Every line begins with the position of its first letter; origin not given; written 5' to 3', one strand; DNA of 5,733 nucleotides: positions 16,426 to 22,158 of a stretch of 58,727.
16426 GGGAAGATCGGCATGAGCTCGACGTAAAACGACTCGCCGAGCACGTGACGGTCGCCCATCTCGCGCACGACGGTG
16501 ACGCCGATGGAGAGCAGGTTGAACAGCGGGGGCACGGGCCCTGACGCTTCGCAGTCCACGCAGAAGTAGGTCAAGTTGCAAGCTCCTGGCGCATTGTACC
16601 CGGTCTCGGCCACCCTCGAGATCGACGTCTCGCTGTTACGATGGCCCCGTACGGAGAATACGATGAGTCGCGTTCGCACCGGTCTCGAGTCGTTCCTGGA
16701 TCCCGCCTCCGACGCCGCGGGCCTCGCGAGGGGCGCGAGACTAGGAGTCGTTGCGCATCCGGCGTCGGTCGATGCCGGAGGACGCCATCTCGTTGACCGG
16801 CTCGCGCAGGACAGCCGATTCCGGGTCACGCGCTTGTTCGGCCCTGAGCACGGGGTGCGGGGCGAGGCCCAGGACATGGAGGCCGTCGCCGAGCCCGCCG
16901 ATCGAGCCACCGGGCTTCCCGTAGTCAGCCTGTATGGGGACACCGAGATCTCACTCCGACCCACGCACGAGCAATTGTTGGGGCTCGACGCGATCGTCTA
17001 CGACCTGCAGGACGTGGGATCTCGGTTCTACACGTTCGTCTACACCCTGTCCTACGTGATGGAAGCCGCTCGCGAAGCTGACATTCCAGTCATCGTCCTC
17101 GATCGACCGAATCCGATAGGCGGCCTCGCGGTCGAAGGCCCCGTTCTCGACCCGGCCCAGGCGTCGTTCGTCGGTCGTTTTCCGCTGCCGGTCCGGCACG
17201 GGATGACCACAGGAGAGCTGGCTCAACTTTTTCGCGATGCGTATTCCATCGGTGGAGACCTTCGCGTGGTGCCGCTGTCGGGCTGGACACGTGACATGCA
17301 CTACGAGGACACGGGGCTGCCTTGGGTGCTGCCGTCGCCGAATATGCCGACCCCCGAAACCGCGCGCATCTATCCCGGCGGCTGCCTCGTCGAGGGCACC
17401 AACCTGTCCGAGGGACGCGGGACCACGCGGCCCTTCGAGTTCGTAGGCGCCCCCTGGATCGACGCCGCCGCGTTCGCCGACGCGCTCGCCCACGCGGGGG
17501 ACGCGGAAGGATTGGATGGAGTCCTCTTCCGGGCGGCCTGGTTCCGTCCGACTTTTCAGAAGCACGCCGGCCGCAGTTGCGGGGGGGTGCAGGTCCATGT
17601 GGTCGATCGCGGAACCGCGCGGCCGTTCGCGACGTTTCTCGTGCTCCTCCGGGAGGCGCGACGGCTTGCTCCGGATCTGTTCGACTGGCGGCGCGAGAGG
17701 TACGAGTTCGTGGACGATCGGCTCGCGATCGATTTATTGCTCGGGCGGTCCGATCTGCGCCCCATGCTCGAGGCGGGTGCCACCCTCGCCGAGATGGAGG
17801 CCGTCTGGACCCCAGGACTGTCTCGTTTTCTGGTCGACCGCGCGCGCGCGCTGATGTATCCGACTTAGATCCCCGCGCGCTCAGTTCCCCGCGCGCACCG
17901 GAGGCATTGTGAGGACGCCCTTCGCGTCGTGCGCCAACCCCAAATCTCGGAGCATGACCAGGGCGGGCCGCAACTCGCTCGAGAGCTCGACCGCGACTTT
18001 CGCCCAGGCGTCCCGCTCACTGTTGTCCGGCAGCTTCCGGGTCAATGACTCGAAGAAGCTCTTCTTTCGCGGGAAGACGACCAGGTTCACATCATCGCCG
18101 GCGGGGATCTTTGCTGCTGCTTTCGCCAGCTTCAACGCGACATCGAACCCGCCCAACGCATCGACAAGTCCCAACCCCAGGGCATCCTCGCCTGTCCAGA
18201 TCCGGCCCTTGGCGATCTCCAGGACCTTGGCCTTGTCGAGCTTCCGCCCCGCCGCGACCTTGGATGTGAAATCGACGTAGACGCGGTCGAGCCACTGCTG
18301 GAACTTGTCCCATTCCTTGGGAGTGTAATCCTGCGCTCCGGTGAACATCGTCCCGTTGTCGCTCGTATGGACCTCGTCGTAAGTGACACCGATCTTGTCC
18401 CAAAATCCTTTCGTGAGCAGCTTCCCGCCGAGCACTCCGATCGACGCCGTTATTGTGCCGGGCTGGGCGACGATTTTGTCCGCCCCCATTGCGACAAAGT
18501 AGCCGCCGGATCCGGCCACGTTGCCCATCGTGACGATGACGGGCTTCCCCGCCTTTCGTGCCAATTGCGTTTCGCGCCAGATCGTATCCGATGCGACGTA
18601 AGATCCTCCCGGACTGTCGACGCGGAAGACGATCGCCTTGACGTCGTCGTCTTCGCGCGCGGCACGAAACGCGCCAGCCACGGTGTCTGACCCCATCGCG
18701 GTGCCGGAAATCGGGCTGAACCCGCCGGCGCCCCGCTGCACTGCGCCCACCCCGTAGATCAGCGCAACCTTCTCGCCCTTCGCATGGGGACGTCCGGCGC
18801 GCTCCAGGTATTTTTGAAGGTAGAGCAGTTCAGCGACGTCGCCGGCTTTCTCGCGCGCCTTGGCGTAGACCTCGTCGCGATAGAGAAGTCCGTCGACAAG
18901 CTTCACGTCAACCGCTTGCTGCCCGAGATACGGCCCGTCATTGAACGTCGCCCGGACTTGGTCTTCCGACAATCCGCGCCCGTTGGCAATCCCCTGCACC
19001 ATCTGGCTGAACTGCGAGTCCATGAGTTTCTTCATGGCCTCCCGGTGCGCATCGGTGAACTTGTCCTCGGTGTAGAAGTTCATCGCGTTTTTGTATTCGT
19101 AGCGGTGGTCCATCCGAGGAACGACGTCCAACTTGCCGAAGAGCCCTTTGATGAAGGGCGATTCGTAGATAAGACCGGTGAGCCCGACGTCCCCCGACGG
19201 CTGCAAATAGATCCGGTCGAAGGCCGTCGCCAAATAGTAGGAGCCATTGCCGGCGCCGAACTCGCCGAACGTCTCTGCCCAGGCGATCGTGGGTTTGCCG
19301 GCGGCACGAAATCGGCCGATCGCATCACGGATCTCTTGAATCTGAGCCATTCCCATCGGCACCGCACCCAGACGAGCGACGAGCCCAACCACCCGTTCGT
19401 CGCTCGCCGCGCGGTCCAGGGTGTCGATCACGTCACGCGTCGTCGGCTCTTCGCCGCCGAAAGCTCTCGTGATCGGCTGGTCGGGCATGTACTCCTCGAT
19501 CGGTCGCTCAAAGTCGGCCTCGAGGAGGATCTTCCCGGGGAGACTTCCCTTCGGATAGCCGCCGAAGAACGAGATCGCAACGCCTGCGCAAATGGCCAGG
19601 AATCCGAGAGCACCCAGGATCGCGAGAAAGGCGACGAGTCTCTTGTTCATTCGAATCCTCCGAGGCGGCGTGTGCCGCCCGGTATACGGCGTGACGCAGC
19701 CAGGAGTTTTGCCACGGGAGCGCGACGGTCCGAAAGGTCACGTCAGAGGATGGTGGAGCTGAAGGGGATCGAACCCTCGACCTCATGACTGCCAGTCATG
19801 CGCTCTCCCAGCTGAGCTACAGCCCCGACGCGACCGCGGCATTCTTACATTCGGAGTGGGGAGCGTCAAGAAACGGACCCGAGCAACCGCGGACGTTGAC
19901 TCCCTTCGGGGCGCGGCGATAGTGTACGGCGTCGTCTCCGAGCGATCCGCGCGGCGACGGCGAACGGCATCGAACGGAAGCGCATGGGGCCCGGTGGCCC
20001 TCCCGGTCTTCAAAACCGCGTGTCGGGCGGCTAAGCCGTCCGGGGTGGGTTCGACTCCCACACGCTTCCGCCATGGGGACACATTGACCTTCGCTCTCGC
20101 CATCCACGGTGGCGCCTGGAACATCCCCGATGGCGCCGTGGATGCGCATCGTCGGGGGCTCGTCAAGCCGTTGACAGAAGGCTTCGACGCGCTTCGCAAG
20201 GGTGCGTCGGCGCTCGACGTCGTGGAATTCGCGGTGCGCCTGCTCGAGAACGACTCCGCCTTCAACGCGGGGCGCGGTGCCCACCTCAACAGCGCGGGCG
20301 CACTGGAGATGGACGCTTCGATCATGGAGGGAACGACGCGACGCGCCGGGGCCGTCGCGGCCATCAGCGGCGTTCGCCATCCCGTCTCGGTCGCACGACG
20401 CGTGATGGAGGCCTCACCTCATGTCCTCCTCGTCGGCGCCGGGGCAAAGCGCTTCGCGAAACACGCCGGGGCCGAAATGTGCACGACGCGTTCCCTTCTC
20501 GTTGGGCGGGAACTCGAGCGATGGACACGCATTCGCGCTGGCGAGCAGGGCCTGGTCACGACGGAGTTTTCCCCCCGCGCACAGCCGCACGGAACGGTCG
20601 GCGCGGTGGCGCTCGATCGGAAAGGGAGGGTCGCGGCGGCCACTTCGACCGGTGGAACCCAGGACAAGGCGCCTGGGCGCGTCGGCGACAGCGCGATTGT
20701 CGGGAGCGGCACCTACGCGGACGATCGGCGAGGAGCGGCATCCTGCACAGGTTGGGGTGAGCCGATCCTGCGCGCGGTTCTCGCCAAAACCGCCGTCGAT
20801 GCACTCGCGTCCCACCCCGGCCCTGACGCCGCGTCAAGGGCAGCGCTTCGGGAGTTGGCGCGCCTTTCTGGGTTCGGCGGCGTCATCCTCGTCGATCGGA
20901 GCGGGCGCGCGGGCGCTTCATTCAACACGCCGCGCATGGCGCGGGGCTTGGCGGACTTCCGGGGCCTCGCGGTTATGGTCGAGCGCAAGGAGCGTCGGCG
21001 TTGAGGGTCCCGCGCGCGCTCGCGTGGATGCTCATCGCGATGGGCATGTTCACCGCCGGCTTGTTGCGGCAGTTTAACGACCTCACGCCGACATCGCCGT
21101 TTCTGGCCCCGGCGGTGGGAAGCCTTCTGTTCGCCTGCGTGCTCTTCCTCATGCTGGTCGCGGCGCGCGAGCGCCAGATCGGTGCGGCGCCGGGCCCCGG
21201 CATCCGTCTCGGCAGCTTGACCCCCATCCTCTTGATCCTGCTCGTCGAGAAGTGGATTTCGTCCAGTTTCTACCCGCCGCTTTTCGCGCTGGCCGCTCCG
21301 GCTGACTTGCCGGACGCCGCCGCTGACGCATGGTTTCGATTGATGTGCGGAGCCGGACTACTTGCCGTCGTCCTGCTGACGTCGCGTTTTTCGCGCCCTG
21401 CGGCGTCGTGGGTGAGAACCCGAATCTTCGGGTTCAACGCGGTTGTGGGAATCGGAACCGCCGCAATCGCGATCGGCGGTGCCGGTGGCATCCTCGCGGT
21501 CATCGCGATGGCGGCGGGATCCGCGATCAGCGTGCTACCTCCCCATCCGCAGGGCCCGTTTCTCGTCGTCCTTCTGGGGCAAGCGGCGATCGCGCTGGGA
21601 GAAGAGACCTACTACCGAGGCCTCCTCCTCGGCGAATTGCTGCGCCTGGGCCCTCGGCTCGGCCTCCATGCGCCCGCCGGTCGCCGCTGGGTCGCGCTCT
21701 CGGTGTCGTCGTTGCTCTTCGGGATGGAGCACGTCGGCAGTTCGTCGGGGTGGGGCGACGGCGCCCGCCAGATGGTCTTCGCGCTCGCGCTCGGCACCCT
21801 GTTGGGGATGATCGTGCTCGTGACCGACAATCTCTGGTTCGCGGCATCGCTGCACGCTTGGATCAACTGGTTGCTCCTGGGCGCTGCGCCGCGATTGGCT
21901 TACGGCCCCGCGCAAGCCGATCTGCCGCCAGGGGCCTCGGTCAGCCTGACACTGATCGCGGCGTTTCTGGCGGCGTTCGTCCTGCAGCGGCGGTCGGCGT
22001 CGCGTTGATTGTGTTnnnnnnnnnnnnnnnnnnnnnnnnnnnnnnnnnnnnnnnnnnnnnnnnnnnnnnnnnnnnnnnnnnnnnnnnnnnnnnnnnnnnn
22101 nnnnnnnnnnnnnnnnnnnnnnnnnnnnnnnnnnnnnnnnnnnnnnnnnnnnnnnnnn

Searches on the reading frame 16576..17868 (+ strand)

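Call 19: search_protein_families(library=pfam, proteins=[window:16576-17868:+], max_evalue=0.01)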
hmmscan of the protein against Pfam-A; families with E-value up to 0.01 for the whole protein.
window:16576-17868:+ (430 aa): 2 families
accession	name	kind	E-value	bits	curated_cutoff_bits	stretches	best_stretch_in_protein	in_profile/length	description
PF07075.17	NamZ_N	-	4.5e-81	271.5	26.9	1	57-260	2-202/203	Exo-beta-N-acetylmuramidase NamZ, N-terminal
PF20732.2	NamZ_C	-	6.4e-48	163.8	25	1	265-428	2-152/152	Exo-beta-N-acetylmuramidase NamZ, C-terminal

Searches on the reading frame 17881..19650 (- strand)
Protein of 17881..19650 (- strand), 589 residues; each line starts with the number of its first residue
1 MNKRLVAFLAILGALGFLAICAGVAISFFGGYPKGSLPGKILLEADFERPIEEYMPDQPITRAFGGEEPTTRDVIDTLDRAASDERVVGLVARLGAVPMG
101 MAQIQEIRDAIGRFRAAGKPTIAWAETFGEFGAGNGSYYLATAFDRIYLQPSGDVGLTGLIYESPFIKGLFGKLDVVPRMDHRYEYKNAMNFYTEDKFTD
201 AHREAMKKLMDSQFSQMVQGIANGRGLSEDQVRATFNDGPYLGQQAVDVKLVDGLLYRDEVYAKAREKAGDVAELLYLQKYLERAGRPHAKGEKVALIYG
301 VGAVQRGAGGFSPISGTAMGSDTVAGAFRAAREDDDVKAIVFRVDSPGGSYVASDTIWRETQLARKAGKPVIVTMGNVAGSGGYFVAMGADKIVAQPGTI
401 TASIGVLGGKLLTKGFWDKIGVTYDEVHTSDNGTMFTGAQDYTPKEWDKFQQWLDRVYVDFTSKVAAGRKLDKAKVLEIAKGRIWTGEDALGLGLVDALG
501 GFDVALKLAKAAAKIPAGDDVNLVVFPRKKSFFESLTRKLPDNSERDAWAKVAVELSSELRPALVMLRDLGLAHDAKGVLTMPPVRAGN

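Call 19: search_protein_families(library=pfam, proteins=[window:17881-19650:-], max_evalue=0.01)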
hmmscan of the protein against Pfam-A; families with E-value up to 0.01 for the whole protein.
window:17881-19650:- (589 aa): 4 families
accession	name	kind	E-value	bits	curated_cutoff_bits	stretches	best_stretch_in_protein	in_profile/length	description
PF01343.23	Peptidase_S49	-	3.7e-75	251.5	24.9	2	365-514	3-152/154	Peptidase family S49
PF25145.1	NfeD1b_N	-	1.1e-05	25.6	40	1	330-401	25-92/189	NfeD1b, N-terminal domain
PF01972.22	SDH_protease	-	0.0027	17.2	31.3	1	321-398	78-149/286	ClpP-like SDH-type serine proteinase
PF00574.28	CLP_protease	-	0.0042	17.4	20.2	0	332-392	41-98/182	Clp protease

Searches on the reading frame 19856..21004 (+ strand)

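Call 19: search_protein_families(library=pfam, proteins=[window:19856-21004:+], max_evalue=0.01)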
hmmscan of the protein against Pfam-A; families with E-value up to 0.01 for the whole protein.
window:19856-21004:+ (382 aa): 1 family
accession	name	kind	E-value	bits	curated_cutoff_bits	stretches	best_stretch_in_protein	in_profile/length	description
PF01112.23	Asparaginase_2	-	1.9e-91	306.8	27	1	80-367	2-299/309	Asparaginase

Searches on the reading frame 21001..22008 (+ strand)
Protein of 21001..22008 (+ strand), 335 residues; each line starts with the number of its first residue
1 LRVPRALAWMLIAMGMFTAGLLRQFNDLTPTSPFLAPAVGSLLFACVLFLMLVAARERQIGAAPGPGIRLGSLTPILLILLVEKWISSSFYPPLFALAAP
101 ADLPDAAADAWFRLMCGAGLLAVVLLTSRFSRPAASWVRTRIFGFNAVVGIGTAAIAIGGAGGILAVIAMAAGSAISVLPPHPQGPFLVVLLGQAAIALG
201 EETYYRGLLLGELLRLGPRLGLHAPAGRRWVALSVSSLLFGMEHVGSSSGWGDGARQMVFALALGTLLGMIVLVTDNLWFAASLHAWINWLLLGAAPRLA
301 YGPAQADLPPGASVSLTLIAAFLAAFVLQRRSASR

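Call 19: search_protein_families(library=pfam, proteins=[window:21001-22008:+], max_evalue=0.01)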
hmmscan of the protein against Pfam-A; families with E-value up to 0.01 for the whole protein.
window:21001-22008:+ (335 aa): 1 family
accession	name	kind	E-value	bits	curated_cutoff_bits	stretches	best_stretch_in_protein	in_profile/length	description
PF02517.21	Rce1-like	-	1.6e-14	54.4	22.4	1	185-291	3-93/93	Type II CAAX prenyl endopeptidase Rce1-like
